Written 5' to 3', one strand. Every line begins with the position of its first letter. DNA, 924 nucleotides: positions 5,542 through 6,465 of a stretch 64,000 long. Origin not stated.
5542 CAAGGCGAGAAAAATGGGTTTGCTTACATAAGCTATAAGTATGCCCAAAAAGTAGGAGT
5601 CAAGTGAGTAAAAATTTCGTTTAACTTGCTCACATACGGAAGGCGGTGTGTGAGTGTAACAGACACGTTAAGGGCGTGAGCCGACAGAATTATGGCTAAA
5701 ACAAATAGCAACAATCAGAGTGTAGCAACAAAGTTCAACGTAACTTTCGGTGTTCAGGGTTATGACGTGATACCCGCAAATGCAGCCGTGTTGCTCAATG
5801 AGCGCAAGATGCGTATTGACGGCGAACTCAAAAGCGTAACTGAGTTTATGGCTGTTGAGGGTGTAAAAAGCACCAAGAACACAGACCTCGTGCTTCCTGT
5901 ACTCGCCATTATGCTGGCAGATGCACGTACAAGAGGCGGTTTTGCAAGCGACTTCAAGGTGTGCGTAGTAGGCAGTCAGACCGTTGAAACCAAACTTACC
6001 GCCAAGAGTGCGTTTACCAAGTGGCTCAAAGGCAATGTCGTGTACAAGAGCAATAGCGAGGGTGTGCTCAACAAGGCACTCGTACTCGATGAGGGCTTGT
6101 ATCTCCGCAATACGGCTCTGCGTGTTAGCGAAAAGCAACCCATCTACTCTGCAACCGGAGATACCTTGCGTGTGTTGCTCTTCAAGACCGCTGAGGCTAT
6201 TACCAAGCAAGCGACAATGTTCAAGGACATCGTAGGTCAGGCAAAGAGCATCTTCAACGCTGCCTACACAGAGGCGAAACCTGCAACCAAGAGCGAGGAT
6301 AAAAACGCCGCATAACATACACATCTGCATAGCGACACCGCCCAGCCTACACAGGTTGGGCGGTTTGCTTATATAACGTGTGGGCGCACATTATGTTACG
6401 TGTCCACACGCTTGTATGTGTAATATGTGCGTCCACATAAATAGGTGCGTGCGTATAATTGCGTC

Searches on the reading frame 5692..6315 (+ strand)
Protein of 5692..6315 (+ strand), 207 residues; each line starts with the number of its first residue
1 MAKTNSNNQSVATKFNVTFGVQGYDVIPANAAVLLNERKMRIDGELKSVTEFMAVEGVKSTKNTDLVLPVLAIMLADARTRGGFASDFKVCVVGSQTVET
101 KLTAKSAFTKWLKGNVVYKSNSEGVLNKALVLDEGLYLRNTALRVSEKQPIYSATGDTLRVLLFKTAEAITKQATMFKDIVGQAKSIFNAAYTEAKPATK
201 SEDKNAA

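Call 13: search_protein_families(library=phrogs, proteins=[window:5692-6315:+], max_evalue=0.01)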
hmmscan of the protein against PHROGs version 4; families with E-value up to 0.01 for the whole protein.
window:5692-6315:+ (207 aa): 0 families

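Call 14: search_protein_families(library=pfam, proteins=[window:5692-6315:+], max_evalue=0.01)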
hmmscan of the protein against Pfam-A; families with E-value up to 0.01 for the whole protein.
window:5692-6315:+ (207 aa): 0 families

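Call 17: find_related_loci(query=window:5692-6315:+, collection=viral_contigs, flank=10000)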
Query window:5692-6315:+ (207 aa) in viral_contigs; peptide patterns used: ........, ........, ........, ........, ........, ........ (x = any residue, [..] = any of these).
7 stretches matched a pattern; 5 encode a relative of the query (tblastn E <= 1e-3); 4 distinct loci.
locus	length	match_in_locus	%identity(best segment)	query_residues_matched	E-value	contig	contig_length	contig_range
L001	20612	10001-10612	85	1-206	8e-109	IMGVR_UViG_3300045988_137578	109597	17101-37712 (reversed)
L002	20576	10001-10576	83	11-207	2e-107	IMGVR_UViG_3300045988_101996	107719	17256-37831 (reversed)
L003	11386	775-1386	71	1-204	2e-99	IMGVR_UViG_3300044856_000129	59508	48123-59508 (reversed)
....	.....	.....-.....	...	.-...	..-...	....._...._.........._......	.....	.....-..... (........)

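Call 24: search_dna_similar(query=window:5692-6315:+, collection=phages, mode=protein, max_rows=15)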
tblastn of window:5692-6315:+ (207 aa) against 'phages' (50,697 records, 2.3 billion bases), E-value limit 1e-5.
Records with a match: 1; places in all: 1; records where one place covers at least 80% of the query: 1.
Best place of each record, by identity: <60% 1.
By first word of the organism name: Bacteroides 1.
By host as written in the record: Bacteroides salyersiae BG8 1.
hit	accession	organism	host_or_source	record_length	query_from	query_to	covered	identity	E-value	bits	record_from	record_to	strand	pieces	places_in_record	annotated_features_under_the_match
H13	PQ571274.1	Bacteroides phage BS-TP1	Bacteroides salyersiae BG8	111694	1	202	98%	53.0%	5e-62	213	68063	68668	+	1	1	hypothetical protein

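Call 26: get_annotated_region(hit=H13, flank=7000)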
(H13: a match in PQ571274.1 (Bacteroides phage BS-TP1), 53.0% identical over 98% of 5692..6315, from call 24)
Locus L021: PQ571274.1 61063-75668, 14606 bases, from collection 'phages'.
description: Bacteroides phage BS-TP1, complete genome.
organism: Bacteroides phage BS-TP1 (NCBI taxid 3385221)
taxonomy: Viruses
host: Bacteroides salyersiae BG8; source: sewage from septic tank; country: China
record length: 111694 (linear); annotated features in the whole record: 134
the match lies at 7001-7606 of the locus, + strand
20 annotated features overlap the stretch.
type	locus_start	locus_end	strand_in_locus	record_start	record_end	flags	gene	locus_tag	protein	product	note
CDS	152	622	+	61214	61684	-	-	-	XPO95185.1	ATPase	BS-TP1_gp52; BS-TP1_gp52; None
CDS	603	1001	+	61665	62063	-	-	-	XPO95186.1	hypothetical protein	BS-TP1_gp53; BS-TP1_gp53; None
CDS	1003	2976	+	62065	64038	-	-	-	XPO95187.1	hypothetical protein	BS-TP1_gp54; BS-TP1_gp54; None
CDS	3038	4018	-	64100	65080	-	-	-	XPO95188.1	hypothetical protein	BS-TP1_gp55; BS-TP1_gp55; None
CDS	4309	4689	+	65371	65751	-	-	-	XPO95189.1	hypothetical protein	BS-TP1_gp56; BS-TP1_gp56; None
CDS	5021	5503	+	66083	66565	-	-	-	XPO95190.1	hypothetical protein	BS-TP1_gp57; BS-TP1_gp57; None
CDS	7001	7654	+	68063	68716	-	-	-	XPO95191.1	hypothetical protein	BS-TP1_gp58; BS-TP1_gp58; None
CDS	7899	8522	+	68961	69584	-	-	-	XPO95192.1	hypothetical protein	BS-TP1_gp59; BS-TP1_gp59; None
CDS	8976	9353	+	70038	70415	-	-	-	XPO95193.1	hypothetical protein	BS-TP1_gp60; BS-TP1_gp60; None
CDS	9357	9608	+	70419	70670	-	-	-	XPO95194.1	Lar-like restriction alleviation protein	BS-TP1_gp61; BS-TP1_gp61; None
CDS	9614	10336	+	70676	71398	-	-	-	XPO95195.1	hypothetical protein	BS-TP1_gp62; BS-TP1_gp62; None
CDS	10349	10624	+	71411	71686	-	-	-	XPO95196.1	hypothetical protein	BS-TP1_gp63; BS-TP1_gp63; None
CDS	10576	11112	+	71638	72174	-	-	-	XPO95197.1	hypothetical protein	BS-TP1_gp64; BS-TP1_gp64; None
CDS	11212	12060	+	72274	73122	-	-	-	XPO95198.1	hypothetical protein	BS-TP1_gp65; BS-TP1_gp65; None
CDS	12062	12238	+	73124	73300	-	-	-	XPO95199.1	hypothetical protein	BS-TP1_gp66; BS-TP1_gp66; None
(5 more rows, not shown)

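Call 31: search_solved_structures(query=A2, max_evalue=10)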
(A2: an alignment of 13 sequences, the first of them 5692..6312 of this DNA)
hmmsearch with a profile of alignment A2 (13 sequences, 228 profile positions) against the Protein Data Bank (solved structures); distinct sequences matched with E-value up to 10: 0.

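Call 34: find_homologous_proteins(query=window:5692-6312:+)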
Query window:5692-6312:+ (207 aa): 175 proteins with E <= 0.001 among 498 candidates; the best 120 are listed.
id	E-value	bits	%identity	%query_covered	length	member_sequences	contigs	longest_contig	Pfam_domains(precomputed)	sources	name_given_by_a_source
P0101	3.6e-124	429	99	100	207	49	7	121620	-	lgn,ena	-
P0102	3.2e-117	407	94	100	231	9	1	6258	-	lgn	-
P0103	3.1e-111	387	91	100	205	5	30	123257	-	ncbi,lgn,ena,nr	ncbi:MAG: hypothetical protein J5965_15780 [Aeriscardovia sp.]|nr:hypothetical protein [Aeriscardovi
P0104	6.6e-110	383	94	93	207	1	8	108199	-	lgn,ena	-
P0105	1.2e-109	382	90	100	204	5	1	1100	-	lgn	-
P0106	1.2e-109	382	91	96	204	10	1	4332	-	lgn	-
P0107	2.3e-109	381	90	100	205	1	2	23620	-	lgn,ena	-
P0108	1.3e-105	369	89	95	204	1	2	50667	-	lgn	-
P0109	4.8e-104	364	90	93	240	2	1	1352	-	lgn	-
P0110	3.2e-102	358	86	95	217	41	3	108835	-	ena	-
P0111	4.8e-102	357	84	99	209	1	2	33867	-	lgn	-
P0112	5.5e-102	357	81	100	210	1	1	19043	-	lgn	-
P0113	5.6e-102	357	85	94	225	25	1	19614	-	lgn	-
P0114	8.9e-102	356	88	92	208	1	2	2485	-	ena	-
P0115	1.6e-101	356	84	99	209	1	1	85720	-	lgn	-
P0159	1.1e-76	275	64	97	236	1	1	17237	-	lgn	-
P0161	2.5e-73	264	62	95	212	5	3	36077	-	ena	-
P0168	6.3e-69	249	60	95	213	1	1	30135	-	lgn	-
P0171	5.2e-68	246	60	93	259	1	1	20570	-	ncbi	-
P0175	1.3e-66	242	60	94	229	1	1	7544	-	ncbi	-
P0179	2.2e-63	231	56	94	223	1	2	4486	-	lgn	-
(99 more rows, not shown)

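Call 48: predict_structure(alignment_id=A4)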
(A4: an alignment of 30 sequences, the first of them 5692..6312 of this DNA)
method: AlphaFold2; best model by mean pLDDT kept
length: 207 residues; sequences in the alignment: 30
mean_pLDDT: 72.0   pTM: 0.66
mean pLDDT of the five models: 72.0, 69.5, 66.5, 52.7, 52.4
residues with pLDDT >= 90: 9; 70-90: 137; 50-70: 22; < 50: 39
segments of 3 or more residues with pLDDT < 50: 1-11, 87-93, 95-104, 197-207
pLDDT, mean of each block of 10 residues (from residue 1): 37 69 84 86 80 83 85 83 56 38 57 88 87 80 83 78 83 73 77 55 42
secondary structure, 60 per line:
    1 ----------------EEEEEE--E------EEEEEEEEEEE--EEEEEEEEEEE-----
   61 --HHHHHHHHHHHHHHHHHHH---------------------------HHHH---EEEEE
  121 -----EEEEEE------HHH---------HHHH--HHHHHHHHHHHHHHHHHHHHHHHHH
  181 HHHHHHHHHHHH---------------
elements in order: E17-22 E32-42 E45-55 H63-81 H109-112 E116-120 E126-131 H150-153 H156-192

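Call 60: find_related_loci(query=A4, collection=genome_contigs, flank=6000)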
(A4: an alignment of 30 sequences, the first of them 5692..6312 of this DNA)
Query A4 (207 aa) in genome_contigs; peptide patterns used: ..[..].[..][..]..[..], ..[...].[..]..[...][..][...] (x = any residue, [..] = any of these).
147 stretches matched a pattern; 7 encode a relative of the query (tblastn E <= 1e-3); 7 distinct loci.
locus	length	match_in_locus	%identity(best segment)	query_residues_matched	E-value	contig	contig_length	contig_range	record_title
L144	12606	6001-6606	77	1-204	9e-103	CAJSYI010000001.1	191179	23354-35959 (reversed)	Muribaculaceae bacterium isolate A17_ genome assembly, contig: MGBC000032.1, whole genome shotgun sequence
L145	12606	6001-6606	77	1-204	9e-103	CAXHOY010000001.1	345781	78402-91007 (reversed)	MAG: uncultured Muribaculaceae bacterium isolate ena-SAMPLE-TAB-22-03-2024-10:43:23:859-115581 genome assembly, contig:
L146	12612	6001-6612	62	6-206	2e-83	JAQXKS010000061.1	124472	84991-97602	MAG: Bacteroidales bacterium isolate SUG1283 k141_6463454, whole genome shotgun sequence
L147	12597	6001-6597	54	1-198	2e-64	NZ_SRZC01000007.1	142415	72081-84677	Palleniella muris strain NM73_A23 NODE_7_length_142415_cov_480.383, whole genome shotgun sequence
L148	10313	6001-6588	57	1-198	1e-60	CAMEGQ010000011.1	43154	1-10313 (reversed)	MAG: uncultured Porphyromonadaceae bacterium isolate SRR11489792_bin.48_metaWRAP_v1.3_MAG genome assembly, contig: ERZ11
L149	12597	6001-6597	54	1-198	2e-64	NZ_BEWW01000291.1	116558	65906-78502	Prevotella sp. MGM2 Contig291, whole genome shotgun sequence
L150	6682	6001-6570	48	15-207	3e-51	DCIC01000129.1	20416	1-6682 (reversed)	MAG TPA_asm: Bacteroidales bacterium UBA1736 UBA1736_contig_8834, whole genome shotgun sequence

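Call 65: find_related_loci(query=A4, collection=viral_contigs, flank=5000)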
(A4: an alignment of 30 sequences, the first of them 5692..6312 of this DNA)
Query A4 (207 aa) in viral_contigs; peptide patterns used: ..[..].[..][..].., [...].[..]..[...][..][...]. (x = any residue, [..] = any of these).
59 stretches matched a pattern; 16 encode a relative of the query (tblastn E <= 1e-3); 15 distinct loci.
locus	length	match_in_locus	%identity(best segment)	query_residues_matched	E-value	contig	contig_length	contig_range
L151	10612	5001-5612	85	1-206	2e-108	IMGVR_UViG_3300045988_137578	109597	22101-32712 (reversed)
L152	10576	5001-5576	83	11-207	3e-107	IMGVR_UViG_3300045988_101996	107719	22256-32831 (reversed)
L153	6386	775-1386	71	1-204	3e-99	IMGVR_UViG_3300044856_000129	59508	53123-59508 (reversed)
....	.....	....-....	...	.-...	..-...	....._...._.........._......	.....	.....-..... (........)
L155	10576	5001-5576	60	1-194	7e-76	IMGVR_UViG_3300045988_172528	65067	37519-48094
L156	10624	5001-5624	57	1-206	2e-75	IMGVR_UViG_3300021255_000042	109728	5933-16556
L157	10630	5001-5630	52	1-207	3e-66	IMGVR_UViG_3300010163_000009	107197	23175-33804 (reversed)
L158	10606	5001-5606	53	1-202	4e-66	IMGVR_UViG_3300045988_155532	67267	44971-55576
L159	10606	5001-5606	53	1-202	4e-66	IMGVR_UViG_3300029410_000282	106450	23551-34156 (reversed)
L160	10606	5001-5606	53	1-202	4e-66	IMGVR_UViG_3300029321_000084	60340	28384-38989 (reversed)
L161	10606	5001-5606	53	1-202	4e-66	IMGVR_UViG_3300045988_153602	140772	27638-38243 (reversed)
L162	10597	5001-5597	54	1-198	1e-64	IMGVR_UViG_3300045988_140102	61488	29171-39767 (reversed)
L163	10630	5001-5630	52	1-207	1e-64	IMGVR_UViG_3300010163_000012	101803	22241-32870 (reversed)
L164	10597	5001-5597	54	1-198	1e-64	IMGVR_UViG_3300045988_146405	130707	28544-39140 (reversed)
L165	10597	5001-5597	54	1-198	3e-64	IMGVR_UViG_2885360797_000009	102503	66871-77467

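Call 70: find_homologous_proteins(query=L150:5983-6576:+)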
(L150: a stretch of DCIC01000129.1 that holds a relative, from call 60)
Query L150:5983-6576:+ (198 aa): 2 proteins with E <= 0.001 among 268 candidates.
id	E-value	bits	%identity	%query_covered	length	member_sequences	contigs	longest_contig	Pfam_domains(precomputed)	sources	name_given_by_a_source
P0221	1.0e-113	395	96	100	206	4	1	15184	-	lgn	-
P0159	1.6e-52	196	54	95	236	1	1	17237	-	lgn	-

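Call 71: find_encoding_contigs(protein=P0159, flank=6000, max_places=2)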
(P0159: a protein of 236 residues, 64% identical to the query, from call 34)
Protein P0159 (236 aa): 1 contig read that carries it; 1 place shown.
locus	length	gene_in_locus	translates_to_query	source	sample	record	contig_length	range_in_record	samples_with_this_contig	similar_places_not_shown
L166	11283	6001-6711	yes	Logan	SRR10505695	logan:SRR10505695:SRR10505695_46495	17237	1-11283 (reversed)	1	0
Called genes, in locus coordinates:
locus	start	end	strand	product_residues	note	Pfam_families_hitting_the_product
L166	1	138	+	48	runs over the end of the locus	-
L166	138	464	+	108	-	-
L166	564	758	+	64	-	-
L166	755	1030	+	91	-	-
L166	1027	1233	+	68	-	-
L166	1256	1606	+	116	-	-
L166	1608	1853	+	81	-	PF00085:Thioredoxin, PF13098:Thioredoxin_2 (faint), PF13192:Thioredoxin_3 (weak), PF13905:Thioredoxin_8 (faint)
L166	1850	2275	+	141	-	-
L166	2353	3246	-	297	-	-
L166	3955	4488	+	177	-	-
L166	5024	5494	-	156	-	-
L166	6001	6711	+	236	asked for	-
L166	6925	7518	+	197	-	-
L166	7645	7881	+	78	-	-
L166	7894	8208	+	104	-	PF13496:DUF4120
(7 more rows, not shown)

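Call 72: find_encoding_contigs(protein=P0221, flank=6000, max_places=2)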
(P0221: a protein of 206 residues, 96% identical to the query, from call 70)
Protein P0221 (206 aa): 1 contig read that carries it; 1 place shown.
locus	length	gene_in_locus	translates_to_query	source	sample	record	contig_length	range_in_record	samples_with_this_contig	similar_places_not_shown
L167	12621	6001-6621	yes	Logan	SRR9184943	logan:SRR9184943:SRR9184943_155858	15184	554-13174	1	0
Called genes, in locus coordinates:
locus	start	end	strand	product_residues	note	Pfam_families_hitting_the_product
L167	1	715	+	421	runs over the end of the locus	?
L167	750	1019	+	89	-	-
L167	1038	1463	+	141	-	-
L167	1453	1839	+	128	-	-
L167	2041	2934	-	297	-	-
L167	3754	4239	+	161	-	-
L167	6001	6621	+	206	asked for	-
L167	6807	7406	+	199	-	-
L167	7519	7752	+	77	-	-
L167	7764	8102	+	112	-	PF13496:DUF4120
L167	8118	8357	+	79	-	-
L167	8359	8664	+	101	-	-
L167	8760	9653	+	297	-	-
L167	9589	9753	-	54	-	-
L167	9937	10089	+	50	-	-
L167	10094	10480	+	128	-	-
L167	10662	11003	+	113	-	-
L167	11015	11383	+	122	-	-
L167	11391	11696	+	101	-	-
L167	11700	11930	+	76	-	-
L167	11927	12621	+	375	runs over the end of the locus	-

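Call 76: find_encoding_contigs(protein=P0161, flank=6000, max_places=1)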
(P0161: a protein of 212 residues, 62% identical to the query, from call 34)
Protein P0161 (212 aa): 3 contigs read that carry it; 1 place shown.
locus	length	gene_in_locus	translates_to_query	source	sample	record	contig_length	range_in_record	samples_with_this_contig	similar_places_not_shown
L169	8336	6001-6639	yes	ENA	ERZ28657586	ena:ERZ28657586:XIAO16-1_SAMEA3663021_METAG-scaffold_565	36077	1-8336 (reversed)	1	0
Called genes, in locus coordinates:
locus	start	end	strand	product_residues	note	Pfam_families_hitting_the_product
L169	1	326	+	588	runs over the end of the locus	-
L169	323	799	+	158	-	-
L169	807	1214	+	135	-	-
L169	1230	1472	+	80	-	-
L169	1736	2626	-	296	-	-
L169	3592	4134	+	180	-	-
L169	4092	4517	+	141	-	-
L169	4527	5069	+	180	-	-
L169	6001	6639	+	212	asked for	-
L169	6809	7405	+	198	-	-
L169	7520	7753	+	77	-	-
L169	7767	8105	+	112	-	PF13496:DUF4120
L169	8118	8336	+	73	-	?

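Call 77: find_encoding_contigs(protein=P0168, flank=6000, max_places=1)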
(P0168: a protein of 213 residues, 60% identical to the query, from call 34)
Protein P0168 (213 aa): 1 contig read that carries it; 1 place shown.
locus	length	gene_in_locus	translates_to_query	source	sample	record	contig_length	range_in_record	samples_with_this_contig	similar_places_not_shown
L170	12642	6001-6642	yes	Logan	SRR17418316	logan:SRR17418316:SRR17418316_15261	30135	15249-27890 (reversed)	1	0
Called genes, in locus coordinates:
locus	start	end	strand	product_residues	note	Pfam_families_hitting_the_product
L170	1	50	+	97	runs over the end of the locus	PF11195:Tad2-like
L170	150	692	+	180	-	-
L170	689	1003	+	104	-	-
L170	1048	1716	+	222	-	PF01226:Form_Nir_trans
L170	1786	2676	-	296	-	-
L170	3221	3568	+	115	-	-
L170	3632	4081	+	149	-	-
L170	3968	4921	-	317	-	-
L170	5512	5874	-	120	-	-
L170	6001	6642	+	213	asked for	-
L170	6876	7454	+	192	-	-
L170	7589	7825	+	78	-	-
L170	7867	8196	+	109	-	PF13496:DUF4120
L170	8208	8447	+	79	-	-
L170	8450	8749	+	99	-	-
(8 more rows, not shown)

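Call 78: find_encoding_contigs(protein=P0179, flank=6000, max_places=1)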
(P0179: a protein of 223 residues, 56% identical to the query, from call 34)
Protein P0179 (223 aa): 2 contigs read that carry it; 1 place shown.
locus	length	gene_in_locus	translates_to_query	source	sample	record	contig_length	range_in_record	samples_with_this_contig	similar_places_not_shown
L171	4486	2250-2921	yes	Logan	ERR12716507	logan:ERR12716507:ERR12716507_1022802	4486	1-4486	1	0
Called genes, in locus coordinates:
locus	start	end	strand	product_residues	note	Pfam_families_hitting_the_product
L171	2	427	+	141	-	?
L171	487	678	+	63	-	-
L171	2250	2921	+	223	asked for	-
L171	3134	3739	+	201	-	-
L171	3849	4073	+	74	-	-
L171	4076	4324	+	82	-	-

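Call 79: find_encoding_contigs(protein=P0175, flank=6000, max_places=1)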
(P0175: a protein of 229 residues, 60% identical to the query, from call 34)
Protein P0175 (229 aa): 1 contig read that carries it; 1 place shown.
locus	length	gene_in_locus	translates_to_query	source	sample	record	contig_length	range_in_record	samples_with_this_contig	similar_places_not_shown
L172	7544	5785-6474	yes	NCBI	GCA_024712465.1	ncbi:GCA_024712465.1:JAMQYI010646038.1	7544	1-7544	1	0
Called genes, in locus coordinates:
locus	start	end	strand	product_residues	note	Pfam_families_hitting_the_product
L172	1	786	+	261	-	?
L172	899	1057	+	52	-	-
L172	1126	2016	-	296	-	-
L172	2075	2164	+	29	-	-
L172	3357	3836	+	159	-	-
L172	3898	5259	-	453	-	-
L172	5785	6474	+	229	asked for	-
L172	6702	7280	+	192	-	-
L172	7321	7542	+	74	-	?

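Call 80: find_encoding_contigs(protein=P0171, flank=6000, max_places=1)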
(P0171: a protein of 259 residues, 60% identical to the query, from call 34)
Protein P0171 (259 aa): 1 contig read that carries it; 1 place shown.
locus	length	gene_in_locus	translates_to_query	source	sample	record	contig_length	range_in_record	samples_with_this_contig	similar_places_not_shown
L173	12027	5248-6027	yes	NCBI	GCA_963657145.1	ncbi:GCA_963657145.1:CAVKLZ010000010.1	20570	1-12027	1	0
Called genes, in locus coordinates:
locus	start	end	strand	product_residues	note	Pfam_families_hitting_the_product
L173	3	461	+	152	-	?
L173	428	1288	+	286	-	-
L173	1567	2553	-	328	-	-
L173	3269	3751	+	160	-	-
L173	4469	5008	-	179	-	-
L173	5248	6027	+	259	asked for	-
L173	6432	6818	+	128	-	-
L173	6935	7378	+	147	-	-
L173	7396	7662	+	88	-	-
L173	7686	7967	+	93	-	-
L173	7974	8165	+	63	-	-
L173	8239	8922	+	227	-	-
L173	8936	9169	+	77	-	PF21977:DUF6926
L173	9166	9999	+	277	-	-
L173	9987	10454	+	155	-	-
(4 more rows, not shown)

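Call 86: search_protein_families(library=pfam, alignment_id=A2, max_evalue=5)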
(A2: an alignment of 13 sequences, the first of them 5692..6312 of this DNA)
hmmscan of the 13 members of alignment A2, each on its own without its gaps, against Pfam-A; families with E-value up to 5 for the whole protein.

A. member 1, window:5692-6312:+ (207 aa): 1 family
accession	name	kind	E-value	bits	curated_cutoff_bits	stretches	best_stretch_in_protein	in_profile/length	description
PF17993.7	HA70_C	-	0.16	12.4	25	1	5-54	68-116/135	Haemagglutinin 70 C-terminal domain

B. families by the number of members that match (of 13 scanned): 4 families
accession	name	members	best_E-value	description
PF05688.17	BIg21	5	0.015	Bacterial Immunoglobulin-like 21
PF24704.1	DUF7667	1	0.1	Family of unknown function (DUF7667)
PF17993.7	HA70_C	1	0.16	Haemagglutinin 70 C-terminal domain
PF09586.16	YfhO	1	0.17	Bacterial membrane protein YfhO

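Call 95: search_dna_similar(query=window:5692-6312:+, collection=plasmids, mode=protein, max_evalue=0.001)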
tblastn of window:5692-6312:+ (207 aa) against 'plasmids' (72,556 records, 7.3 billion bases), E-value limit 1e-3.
No match.

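Call 114: search_protein_families(library=padloc, proteins=[window:5692-6312:+], max_evalue=0.01)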
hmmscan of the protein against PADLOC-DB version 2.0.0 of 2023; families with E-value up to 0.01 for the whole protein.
window:5692-6312:+ (207 aa): 0 families
